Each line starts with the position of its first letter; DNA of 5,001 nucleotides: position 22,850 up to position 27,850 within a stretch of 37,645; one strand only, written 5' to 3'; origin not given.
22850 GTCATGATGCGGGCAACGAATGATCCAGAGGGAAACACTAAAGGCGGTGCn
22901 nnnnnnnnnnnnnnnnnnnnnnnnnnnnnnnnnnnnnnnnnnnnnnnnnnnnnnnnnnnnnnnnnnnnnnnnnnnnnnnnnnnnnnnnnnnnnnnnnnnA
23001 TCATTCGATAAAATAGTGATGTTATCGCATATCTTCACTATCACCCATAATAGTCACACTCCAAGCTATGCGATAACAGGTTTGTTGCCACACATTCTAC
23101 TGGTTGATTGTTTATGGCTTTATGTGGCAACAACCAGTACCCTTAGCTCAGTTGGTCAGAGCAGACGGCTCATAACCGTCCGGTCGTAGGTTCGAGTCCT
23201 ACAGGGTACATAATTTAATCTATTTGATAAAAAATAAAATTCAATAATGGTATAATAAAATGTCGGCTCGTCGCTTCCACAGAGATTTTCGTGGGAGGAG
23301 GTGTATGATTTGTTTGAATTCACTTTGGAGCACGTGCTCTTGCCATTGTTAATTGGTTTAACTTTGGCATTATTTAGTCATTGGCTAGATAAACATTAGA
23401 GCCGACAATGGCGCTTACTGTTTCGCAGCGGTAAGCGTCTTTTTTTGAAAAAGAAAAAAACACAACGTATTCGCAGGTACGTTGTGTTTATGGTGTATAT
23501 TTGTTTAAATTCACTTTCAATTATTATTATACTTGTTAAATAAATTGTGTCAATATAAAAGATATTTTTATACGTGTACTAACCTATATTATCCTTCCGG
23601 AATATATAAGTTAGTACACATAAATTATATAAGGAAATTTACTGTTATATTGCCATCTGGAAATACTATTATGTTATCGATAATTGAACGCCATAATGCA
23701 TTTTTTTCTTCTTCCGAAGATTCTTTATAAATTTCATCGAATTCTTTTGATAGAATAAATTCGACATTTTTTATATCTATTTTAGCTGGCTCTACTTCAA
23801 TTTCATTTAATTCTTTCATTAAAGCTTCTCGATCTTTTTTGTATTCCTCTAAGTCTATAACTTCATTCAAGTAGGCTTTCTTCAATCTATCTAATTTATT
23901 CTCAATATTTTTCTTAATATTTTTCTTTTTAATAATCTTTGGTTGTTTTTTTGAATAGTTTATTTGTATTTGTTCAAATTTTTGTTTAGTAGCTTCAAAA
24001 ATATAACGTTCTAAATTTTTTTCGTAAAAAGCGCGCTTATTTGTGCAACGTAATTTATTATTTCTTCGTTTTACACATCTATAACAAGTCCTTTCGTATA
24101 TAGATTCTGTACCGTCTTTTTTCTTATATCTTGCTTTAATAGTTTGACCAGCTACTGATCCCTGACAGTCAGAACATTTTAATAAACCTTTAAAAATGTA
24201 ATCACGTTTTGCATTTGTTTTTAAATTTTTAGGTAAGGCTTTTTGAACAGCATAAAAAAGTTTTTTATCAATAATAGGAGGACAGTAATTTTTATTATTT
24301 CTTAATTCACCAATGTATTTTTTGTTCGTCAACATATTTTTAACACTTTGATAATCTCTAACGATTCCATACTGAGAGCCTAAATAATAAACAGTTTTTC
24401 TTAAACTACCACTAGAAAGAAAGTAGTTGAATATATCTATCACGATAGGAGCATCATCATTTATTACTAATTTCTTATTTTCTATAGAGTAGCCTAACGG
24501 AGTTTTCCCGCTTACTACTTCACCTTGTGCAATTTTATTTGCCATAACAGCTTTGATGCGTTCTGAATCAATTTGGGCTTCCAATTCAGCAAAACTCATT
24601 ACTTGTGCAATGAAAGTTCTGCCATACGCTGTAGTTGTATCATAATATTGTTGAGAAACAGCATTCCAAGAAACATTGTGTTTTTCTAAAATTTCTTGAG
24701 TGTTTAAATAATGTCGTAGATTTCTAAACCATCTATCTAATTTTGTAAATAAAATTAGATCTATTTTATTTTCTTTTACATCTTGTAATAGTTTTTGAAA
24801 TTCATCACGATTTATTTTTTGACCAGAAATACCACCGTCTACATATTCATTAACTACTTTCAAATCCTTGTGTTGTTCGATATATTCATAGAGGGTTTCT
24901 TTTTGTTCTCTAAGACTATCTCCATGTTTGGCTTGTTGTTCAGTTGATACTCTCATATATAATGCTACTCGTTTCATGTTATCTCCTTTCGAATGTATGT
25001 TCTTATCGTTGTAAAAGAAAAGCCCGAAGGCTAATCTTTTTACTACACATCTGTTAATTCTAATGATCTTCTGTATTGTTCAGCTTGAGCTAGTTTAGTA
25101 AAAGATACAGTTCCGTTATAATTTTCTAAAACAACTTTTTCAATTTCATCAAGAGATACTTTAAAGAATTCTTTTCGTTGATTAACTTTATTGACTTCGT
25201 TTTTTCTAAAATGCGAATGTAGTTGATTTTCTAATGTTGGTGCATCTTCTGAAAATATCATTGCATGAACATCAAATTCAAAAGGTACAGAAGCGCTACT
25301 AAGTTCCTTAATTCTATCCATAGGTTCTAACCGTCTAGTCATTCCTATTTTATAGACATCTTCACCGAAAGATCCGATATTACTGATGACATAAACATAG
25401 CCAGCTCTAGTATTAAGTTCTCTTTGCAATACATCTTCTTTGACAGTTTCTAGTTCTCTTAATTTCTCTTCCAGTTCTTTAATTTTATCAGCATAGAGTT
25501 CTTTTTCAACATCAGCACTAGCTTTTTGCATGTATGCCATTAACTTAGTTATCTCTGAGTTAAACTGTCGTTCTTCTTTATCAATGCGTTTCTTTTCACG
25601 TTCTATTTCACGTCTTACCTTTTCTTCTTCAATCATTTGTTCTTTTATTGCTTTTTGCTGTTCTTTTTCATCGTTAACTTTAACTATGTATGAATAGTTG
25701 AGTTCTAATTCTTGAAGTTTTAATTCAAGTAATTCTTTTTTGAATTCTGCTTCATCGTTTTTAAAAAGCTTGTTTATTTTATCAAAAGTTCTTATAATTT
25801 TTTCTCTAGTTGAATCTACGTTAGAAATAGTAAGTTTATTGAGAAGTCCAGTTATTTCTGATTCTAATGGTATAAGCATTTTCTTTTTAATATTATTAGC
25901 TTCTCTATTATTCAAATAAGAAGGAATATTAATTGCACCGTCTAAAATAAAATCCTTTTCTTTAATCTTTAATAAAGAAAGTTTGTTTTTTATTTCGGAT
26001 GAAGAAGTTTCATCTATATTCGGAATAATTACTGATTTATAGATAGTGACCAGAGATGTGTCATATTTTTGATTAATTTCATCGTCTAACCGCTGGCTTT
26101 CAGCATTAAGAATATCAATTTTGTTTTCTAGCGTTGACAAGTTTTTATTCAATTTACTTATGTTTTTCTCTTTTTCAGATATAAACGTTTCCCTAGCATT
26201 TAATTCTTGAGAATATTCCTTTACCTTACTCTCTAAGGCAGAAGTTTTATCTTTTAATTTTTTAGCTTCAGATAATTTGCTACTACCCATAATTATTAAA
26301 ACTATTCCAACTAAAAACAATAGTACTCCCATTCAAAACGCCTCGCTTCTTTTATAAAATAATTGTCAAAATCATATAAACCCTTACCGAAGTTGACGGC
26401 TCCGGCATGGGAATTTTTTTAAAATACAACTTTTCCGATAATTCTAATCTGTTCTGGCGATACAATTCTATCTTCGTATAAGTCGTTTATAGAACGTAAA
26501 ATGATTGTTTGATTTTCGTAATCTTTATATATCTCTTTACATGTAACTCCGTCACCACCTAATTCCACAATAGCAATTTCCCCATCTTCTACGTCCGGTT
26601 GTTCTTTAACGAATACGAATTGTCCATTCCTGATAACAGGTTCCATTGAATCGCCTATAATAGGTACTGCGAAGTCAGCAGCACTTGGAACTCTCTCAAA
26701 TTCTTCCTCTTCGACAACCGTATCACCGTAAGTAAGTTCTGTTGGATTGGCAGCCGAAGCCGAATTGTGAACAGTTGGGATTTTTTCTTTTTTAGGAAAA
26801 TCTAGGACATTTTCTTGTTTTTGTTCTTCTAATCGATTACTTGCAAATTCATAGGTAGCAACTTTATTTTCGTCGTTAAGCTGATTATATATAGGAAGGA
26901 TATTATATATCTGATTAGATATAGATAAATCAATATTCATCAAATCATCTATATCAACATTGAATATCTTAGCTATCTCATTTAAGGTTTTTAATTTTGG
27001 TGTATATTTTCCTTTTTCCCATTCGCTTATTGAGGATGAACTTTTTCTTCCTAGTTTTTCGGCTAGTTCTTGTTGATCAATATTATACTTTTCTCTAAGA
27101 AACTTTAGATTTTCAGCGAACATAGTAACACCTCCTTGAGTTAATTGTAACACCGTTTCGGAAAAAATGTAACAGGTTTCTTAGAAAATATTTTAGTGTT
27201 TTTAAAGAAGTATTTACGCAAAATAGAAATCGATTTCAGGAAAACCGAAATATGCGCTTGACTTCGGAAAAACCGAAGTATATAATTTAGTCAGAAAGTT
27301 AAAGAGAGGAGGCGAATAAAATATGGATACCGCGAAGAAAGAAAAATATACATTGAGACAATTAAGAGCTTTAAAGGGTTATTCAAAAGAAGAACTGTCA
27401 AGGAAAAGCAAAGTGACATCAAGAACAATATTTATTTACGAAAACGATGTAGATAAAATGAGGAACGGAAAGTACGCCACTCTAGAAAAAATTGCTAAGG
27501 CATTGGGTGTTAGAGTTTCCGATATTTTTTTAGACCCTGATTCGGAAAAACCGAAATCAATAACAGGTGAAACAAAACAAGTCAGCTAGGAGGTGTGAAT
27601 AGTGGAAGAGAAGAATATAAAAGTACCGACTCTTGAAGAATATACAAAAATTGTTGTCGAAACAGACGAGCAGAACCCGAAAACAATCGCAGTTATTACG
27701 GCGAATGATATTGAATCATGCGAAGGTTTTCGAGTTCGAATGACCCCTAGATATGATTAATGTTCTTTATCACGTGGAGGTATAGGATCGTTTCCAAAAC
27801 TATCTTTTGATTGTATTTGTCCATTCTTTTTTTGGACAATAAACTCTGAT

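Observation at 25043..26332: Moron at the int/repressor junction encodes a membrane-anchored coiled-coil T5orf172 (GIY-YIG-like) protein: candidate defence/exclusion gene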

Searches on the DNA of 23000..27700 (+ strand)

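Call 8: search_dna_similar(query=window:23000-27700:+, collection=phages, mode=near, max_rows=20)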
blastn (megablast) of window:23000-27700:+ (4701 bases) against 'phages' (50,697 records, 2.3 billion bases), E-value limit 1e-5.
Records with a match: 23; places in all: 23; records where one place covers at least 80% of the query: 0.
Best place of each record, by identity: >=99% 1; 95-99% 3; 90-95% 8; 60-80% 11.
By first word of the organism name: Enterococcus 14; Listeria 4; Bacillus 3; Acinetobacter 1; Latilactobacillus 1.
By host as written in the record: Enterococcus faecalis 11; Listeria monocytogenes 3; Bacillus thuringiensis var. israelensis ATCC 35646 2; Enterococcus faecium 4995/20 1; Acinetobacter baumannii AB5075 1; Enterococcus sp. VKM B-1578 1; Enterococcus hirae BBCO_MU_1 1; Latilactobacillus curvatus TMW 1.1365 1; and 2 more.
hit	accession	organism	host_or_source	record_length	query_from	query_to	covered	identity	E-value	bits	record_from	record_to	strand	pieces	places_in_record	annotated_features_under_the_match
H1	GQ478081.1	Enterococcus phage phiFL1A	Enterococcus faecalis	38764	1667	1975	7%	78.0%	1e-44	189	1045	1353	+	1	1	gp01: integrase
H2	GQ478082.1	Enterococcus phage phiFL1B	Enterococcus faecalis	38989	1667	1975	7%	78.0%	1e-44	189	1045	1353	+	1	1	gp01: integrase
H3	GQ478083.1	Enterococcus phage phiFL1C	Enterococcus faecalis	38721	1667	1975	7%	78.0%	1e-44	189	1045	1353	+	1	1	gp01: integrase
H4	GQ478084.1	Enterococcus phage phiFL2A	Enterococcus faecalis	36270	1667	1975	7%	78.0%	1e-44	189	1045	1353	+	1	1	gp01: integrase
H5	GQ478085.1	Enterococcus phage phiFL2B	Enterococcus faecalis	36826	1667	1975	7%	78.0%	1e-44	189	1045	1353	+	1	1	gp01: integrase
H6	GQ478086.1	Enterococcus phage phiFL3A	Enterococcus faecalis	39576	1667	1975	7%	78.0%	1e-44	189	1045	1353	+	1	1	gp01: integrase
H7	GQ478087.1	Enterococcus phage phiFL3B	Enterococcus faecalis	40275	1667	1975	7%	78.0%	1e-44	189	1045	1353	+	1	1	gp01: integrase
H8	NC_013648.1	Enterococcus phage phiFL3A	Enterococcus faecalis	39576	1667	1975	7%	78.0%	1e-44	189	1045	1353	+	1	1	gp01: integrase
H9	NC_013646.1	Enterococcus phage phiFL1A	Enterococcus faecalis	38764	1667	1975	7%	78.0%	1e-44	189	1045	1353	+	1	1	gp01: integrase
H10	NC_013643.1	Enterococcus phage phiFL2A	Enterococcus faecalis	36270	1667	1975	7%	78.0%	1e-44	189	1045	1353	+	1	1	gp01: integrase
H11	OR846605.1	Enterococcus phage Efs 1-1-1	Enterococcus faecalis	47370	1667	1975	7%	77.4%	2e-41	178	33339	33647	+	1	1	record has no annotation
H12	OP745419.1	Enterococcus phage 4995_1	Enterococcus faecium 4995/20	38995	4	212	4%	99.5%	1e-102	381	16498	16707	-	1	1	tRNA-Ile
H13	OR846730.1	Listeria phage LM 4-11-1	Listeria monocytogenes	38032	4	218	5%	95.9%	1e-93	473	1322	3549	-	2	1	record has no annotation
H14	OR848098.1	Listeria phage LM 4-14-1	Listeria monocytogenes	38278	4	218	5%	95.9%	1e-93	473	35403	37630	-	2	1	record has no annotation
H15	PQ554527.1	Acinetobacter phage D2SVT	Acinetobacter baumannii AB5075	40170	138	228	2%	92.4%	6e-27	130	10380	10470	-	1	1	tRNA-Met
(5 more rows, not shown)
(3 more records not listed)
